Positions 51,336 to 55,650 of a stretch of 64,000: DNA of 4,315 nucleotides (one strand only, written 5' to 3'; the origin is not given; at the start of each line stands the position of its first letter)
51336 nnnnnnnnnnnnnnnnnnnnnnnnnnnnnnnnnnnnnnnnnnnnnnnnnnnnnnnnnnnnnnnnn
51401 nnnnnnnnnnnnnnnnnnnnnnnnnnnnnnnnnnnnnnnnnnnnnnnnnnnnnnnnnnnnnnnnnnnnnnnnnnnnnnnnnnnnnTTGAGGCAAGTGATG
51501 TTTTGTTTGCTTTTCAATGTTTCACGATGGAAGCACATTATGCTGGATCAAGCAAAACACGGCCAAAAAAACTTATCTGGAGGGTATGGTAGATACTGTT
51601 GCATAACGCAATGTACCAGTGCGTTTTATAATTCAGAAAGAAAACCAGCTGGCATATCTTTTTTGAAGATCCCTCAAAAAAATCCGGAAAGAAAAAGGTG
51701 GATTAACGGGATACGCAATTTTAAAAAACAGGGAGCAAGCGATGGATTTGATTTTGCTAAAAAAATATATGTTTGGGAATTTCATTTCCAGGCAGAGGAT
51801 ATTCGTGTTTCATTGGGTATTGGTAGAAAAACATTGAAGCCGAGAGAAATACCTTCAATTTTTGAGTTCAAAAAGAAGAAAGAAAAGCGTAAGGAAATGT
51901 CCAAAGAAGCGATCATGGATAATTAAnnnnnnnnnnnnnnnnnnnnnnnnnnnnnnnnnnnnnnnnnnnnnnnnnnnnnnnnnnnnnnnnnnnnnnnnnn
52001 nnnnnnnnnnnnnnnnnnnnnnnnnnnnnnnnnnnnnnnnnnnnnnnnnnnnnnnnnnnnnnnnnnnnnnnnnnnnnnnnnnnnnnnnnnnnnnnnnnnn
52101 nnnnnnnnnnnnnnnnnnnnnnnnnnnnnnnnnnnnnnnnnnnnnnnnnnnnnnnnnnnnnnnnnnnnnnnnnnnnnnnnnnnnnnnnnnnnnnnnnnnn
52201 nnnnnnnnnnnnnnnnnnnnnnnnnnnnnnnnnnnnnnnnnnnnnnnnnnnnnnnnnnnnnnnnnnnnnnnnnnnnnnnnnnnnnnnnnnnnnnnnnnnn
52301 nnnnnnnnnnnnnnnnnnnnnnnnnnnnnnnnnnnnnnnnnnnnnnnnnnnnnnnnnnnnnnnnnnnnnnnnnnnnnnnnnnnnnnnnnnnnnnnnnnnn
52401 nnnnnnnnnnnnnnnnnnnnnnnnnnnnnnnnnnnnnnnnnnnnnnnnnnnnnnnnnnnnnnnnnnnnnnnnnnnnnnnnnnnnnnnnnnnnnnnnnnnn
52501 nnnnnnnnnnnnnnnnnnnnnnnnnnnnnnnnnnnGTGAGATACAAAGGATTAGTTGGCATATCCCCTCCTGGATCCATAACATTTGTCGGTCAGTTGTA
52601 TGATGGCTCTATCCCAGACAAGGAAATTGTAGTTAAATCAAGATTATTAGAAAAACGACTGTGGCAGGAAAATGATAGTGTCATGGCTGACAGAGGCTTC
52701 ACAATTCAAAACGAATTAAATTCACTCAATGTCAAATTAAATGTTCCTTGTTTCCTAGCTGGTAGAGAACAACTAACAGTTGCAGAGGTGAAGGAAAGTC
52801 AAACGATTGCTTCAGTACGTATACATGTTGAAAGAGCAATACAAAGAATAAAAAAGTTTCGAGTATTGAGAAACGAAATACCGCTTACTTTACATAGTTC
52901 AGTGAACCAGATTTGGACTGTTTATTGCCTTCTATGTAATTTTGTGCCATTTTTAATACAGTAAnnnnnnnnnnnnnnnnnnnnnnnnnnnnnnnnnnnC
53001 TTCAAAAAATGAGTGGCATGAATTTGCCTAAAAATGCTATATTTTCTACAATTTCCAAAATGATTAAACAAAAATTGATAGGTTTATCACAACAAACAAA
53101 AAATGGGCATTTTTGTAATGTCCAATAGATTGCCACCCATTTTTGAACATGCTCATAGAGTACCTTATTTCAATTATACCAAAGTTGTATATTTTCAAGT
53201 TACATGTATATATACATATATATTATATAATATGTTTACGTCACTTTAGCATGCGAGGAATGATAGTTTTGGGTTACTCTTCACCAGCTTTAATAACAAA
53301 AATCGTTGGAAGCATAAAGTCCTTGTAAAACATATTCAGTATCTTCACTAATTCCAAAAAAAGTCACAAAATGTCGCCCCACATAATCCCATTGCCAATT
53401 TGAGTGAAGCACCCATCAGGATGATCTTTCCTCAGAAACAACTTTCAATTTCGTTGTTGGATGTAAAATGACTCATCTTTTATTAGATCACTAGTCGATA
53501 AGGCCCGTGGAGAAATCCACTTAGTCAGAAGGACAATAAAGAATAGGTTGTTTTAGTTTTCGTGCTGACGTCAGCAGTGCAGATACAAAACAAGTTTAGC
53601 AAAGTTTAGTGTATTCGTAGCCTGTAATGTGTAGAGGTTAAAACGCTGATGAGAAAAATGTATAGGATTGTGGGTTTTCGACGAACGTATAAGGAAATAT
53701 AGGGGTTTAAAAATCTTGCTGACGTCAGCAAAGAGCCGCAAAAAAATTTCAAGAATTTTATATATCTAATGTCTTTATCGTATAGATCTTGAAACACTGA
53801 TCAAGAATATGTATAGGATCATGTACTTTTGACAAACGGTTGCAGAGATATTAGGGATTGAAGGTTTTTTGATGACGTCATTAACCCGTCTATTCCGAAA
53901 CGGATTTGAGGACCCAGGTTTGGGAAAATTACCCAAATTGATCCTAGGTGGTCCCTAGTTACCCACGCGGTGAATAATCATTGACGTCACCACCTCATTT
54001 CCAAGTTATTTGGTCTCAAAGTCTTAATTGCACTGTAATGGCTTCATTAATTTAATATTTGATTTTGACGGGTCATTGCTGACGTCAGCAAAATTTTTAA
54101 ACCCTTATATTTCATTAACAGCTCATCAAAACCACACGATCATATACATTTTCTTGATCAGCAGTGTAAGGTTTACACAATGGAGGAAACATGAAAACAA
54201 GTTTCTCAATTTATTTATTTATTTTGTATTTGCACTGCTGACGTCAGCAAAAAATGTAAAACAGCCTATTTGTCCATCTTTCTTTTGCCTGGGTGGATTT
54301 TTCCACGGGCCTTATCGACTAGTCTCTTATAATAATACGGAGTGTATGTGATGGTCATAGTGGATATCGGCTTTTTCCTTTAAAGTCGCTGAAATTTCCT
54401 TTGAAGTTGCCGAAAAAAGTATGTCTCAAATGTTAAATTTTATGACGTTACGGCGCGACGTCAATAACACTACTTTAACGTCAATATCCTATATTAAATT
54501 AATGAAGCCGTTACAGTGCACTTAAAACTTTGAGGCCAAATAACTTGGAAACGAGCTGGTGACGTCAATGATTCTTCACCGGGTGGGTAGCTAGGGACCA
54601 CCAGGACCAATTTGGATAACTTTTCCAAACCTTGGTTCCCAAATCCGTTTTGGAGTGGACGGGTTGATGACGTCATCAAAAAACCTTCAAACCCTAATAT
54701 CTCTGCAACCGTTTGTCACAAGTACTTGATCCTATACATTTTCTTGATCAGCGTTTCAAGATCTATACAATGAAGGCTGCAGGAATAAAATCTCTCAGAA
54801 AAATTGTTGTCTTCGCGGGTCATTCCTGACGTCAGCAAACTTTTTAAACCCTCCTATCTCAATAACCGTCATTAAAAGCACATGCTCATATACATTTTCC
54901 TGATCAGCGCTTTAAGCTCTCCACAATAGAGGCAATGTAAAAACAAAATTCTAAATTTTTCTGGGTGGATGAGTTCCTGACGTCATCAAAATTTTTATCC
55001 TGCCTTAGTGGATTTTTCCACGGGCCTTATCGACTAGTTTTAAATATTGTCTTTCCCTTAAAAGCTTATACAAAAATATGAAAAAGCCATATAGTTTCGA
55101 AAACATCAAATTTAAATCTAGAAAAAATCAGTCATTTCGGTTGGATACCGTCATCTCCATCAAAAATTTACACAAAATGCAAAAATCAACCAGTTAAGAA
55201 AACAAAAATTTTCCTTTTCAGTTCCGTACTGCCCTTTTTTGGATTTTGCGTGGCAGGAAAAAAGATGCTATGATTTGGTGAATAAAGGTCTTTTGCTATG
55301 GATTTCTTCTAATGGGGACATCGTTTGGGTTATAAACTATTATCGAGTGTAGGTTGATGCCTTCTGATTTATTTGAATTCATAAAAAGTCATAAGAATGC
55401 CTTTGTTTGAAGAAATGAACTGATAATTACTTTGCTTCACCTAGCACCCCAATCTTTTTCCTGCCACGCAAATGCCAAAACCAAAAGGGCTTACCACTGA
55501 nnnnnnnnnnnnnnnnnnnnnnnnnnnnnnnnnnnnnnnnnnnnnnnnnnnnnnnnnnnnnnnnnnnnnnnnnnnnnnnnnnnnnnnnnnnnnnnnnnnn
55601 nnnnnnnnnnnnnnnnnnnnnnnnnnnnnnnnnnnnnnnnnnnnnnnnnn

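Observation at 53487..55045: Foldback-like palindromic element whose subrepeats each carry a perfect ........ (CRE/ATF-site) palindrome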

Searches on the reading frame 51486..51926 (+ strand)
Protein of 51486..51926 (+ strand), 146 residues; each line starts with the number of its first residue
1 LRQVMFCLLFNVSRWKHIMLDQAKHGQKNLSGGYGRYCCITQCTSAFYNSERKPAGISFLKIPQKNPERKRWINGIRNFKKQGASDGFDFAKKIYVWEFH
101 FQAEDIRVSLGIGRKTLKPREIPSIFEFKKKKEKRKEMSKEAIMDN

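Call 15: search_protein_families(library=pfam, proteins=[window:51486-51926:+], max_evalue=0.01)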
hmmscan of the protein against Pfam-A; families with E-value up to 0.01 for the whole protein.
window:51486-51926:+ (146 aa): 1 family
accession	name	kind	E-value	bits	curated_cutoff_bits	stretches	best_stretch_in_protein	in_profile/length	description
PF05485.17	THAP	-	6.6e-10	40.1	23.9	1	38-126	1-87/87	THAP domain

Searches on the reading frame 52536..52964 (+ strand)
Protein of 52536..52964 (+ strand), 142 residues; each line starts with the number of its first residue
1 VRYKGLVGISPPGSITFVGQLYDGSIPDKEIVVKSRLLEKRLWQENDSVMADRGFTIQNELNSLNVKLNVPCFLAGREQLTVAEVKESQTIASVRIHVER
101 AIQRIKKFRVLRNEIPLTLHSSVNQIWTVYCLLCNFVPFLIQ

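Call 15: search_protein_families(library=pfam, proteins=[window:52536-52964:+], max_evalue=0.01)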
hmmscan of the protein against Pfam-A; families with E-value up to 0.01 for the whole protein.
window:52536-52964:+ (142 aa): 2 families
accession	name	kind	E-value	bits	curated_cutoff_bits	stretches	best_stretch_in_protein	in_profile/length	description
PF13359.12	DDE_Tnp_4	-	2.2e-30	105.8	24.8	1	4-135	31-158/158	DDE superfamily endonuclease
PF01609.27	DDE_Tnp_1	-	0.0033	17.7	23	1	26-132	59-197/200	Transposase DDE domain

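Call 50: find_encoding_contigs(protein=window:52536-52964:+, flank=10000, max_places=4)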
Protein window:52536-52964:+ (142 aa): no gene with exactly this product is on record in the collection.

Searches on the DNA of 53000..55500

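Call 39: search_rna_families(source=window, start=53000, end=55500, threshold=evalue, max_evalue=1)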
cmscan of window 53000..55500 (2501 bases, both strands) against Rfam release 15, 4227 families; matches with E-value up to 1: 1.
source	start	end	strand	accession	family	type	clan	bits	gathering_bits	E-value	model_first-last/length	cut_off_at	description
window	55231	55492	+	RF04127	MIR8007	Gene; miRNA;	-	24.5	195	0.076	1-226/226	no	MIR8007 microRNA precursor family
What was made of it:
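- Tried and rejected: Rfam on 53000-55500 gave only a sub-threshold miRNA-family hit outside the element (call 39).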
